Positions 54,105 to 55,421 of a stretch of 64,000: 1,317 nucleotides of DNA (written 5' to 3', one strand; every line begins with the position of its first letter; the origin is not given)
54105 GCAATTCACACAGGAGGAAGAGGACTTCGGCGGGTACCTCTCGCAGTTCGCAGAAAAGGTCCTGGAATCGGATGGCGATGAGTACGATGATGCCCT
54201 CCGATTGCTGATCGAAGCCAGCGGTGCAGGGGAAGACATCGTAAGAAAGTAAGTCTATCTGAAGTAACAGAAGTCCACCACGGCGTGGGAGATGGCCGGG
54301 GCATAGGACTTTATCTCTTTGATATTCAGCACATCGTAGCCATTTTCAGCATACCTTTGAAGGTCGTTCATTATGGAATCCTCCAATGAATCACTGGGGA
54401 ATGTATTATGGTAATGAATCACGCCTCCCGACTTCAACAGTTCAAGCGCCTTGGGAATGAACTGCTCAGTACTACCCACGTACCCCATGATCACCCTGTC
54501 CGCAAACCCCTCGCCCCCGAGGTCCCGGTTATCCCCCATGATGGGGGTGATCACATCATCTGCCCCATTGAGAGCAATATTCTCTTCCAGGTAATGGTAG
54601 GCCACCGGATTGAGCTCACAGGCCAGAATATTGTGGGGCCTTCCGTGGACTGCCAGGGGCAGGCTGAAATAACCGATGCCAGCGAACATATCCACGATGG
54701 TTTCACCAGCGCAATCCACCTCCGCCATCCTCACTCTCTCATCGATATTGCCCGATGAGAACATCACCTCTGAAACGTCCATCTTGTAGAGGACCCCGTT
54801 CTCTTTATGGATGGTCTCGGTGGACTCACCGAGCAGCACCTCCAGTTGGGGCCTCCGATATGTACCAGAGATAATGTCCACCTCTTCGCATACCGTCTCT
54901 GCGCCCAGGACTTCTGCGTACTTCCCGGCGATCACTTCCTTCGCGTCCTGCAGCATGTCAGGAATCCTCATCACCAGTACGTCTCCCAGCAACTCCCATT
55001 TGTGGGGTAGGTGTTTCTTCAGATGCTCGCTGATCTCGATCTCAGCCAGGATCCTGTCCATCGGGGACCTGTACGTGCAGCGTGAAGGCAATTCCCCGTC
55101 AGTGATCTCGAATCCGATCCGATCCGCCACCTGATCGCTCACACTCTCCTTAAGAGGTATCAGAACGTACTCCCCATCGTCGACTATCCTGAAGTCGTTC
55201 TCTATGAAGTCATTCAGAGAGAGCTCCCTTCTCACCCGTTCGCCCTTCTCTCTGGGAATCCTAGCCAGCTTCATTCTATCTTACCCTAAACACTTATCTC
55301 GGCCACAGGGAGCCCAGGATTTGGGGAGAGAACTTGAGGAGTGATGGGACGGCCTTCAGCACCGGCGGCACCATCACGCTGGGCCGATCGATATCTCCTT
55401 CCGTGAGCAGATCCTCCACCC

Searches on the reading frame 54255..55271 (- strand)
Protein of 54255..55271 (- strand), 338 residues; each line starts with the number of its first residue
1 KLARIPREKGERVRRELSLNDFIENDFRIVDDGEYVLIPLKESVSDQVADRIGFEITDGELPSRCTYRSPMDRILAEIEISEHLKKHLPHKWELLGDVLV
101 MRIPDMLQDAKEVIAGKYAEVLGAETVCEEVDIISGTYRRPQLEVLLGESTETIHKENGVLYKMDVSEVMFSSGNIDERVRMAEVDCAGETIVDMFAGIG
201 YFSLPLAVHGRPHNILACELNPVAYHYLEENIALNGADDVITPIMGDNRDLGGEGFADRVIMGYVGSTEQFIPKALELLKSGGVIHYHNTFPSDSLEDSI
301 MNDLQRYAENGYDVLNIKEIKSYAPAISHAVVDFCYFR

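Call 34: search_protein_families(library=pfam, proteins=[window:54255-55271:-], max_evalue=0.01)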
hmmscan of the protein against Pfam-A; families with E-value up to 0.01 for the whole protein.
window:54255-55271:- (338 aa): 4 families
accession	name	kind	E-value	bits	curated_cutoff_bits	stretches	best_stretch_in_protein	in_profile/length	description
PF02475.24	TRM5-TYW2_MTfase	-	1.9e-59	200.8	28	1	153-310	1-158/164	TRM5/TYW2 methyltransferase domain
PF25133.1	TYW2_N_2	-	1.7e-18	66.9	27.7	1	73-151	3-79/79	TYW2 N-terminal domain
PF18093.7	Trm5_N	-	5.8e-11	42.4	22.7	1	4-47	3-46/47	tRNA methyltransferase 5 N-terminal domain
PF05175.20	MTS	-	0.0022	18.1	23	1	170-262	10-104/170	Methyltransferase small domain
